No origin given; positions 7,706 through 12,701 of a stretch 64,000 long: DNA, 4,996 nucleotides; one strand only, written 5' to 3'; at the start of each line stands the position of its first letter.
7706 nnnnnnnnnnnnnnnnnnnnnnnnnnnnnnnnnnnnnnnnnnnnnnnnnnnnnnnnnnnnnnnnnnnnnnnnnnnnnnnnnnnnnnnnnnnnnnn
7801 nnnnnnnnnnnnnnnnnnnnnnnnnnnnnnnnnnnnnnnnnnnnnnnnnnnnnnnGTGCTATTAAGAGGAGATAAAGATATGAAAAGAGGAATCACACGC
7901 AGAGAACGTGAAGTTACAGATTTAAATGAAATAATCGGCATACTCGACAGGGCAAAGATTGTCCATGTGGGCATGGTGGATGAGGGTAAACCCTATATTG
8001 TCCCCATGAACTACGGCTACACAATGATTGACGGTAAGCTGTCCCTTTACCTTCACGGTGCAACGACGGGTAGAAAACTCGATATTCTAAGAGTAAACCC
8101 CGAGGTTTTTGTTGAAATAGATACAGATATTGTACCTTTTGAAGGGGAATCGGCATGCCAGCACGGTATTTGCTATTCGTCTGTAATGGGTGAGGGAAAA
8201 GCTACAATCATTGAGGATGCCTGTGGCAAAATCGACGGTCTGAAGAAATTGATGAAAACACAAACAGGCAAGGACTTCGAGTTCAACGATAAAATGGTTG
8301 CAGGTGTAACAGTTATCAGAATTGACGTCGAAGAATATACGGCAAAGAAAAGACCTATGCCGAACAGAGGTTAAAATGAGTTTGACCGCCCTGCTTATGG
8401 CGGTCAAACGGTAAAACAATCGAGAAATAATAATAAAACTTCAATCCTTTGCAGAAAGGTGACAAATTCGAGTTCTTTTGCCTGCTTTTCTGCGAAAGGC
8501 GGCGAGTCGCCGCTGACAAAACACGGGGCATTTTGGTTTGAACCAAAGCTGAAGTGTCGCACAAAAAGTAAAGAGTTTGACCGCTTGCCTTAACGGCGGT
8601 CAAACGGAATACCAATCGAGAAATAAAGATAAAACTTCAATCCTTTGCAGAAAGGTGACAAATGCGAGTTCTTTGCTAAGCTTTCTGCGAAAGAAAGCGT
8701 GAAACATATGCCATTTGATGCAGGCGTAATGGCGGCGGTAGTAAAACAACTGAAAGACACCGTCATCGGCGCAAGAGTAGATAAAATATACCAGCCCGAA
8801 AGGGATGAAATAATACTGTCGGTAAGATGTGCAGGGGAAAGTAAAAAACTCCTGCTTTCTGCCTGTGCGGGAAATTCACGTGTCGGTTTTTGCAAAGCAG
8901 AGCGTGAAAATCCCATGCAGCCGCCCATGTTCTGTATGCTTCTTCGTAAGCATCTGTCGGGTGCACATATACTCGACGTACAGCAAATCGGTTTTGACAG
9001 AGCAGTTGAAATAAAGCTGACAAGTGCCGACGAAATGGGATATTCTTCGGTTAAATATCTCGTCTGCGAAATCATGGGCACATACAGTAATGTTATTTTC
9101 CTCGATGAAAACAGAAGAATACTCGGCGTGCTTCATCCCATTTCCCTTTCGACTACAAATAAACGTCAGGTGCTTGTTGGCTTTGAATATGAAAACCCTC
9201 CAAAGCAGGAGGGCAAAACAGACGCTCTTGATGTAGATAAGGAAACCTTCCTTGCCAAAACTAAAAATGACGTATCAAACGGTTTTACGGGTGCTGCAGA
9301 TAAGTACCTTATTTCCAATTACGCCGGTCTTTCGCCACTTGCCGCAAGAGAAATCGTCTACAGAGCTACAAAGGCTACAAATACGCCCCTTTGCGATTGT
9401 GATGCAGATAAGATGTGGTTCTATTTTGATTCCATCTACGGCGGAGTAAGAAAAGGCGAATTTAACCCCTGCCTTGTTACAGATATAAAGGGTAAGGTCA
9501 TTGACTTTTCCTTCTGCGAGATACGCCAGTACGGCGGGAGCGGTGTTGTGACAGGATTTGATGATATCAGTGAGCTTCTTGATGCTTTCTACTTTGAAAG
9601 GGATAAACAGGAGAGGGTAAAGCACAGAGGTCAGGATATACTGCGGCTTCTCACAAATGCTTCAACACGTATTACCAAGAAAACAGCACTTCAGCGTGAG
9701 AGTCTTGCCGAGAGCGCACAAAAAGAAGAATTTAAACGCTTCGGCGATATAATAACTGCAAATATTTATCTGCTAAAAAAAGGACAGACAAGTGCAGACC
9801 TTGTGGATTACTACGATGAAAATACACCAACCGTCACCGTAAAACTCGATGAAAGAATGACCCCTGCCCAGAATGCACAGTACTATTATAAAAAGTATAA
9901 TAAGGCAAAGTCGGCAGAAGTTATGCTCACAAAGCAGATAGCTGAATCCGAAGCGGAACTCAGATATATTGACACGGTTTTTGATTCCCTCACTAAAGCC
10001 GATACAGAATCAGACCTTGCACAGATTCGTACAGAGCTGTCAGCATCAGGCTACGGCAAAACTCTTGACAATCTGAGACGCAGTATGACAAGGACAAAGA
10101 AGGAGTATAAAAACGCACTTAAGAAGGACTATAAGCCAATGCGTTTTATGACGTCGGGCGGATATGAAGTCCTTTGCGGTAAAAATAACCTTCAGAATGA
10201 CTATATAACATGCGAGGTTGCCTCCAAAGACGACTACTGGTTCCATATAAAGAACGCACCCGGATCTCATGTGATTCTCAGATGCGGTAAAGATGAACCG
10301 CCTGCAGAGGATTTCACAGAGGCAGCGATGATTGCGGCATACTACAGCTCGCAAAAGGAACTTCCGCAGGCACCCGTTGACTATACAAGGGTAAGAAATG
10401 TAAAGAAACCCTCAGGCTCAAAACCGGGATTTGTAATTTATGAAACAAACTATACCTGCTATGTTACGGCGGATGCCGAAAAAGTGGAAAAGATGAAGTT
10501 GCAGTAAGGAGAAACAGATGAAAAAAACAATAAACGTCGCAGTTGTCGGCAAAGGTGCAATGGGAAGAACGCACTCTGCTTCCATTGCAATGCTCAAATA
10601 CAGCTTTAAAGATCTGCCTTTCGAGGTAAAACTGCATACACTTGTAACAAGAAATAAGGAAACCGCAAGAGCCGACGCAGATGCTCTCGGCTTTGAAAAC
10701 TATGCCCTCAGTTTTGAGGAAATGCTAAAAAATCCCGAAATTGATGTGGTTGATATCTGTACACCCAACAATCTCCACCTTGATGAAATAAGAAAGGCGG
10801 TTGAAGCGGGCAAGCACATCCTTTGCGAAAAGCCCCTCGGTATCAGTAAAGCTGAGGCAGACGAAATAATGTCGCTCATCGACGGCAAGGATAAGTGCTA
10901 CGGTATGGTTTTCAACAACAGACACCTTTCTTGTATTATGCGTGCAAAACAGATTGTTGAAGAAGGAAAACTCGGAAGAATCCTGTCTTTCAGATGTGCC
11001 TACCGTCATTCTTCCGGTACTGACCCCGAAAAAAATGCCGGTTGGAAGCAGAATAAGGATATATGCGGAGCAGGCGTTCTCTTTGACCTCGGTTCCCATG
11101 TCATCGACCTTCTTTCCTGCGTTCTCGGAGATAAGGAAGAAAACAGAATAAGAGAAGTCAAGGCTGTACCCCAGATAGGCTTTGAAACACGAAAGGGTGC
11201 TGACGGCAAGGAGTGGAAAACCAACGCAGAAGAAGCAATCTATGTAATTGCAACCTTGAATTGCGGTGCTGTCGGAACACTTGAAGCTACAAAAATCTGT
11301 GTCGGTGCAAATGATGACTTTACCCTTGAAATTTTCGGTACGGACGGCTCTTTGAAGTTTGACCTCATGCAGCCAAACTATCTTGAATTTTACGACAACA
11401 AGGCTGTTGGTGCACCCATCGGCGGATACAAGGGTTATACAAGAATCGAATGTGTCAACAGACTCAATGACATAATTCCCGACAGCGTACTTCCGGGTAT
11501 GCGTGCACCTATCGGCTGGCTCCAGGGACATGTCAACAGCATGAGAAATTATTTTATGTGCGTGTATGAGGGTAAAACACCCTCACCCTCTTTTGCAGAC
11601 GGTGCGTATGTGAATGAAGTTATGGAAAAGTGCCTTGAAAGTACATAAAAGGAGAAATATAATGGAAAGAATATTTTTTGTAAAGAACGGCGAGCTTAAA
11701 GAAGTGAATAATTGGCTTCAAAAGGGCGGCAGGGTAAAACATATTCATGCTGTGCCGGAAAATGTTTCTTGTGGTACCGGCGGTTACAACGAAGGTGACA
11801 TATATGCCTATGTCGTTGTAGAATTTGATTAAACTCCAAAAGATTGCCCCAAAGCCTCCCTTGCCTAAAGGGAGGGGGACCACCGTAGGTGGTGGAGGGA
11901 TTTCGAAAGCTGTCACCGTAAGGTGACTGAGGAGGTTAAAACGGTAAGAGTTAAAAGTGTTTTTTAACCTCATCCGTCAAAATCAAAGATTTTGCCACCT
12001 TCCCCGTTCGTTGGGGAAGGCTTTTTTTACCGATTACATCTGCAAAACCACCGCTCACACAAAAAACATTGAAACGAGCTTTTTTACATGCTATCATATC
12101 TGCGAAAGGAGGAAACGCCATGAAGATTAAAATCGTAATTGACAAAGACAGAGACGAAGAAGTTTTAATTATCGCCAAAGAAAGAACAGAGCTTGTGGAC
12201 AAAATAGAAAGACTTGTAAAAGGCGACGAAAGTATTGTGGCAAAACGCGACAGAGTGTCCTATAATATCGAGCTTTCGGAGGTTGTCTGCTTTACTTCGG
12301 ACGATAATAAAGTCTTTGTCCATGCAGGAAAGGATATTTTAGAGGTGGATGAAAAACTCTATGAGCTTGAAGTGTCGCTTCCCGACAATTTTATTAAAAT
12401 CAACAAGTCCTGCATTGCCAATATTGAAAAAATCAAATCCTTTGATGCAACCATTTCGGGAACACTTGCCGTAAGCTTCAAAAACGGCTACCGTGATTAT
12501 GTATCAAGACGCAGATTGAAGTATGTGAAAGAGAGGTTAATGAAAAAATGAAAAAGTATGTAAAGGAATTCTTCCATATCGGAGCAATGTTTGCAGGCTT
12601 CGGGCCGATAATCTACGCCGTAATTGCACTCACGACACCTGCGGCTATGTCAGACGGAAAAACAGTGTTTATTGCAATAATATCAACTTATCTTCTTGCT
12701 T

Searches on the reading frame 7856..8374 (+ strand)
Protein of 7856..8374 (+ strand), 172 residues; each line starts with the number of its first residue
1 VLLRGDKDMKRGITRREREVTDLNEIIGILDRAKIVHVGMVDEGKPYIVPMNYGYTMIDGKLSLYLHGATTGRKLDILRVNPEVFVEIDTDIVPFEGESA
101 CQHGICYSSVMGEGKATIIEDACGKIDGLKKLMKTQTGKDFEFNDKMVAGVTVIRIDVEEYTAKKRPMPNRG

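Call 41: search_protein_families(library=pfam, proteins=[window:7856-8374:+], max_evalue=0.0001)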
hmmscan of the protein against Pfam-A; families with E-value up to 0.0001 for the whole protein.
window:7856-8374:+ (172 aa): 1 family
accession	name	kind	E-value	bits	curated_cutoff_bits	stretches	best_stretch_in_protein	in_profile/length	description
PF12900.13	Pyridox_ox_2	-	1.6e-18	67.5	27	1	24-165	3-140/140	Pyridoxamine 5'-phosphate oxidase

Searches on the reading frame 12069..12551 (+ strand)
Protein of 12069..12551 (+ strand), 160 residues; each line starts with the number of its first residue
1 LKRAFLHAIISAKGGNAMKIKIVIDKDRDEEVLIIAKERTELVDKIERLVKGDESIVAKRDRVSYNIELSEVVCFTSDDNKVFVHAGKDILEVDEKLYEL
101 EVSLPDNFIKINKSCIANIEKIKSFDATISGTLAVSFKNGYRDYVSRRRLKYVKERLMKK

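Call 41: search_protein_families(library=pfam, proteins=[window:12069-12551:+], max_evalue=0.0001)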
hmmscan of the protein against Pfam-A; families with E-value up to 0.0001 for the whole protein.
window:12069-12551:+ (160 aa): 1 family
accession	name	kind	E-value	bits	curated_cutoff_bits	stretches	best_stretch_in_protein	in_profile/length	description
PF04397.21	LytTR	-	1.6e-21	76.8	22.6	1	65-157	4-97/98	LytTr DNA-binding domain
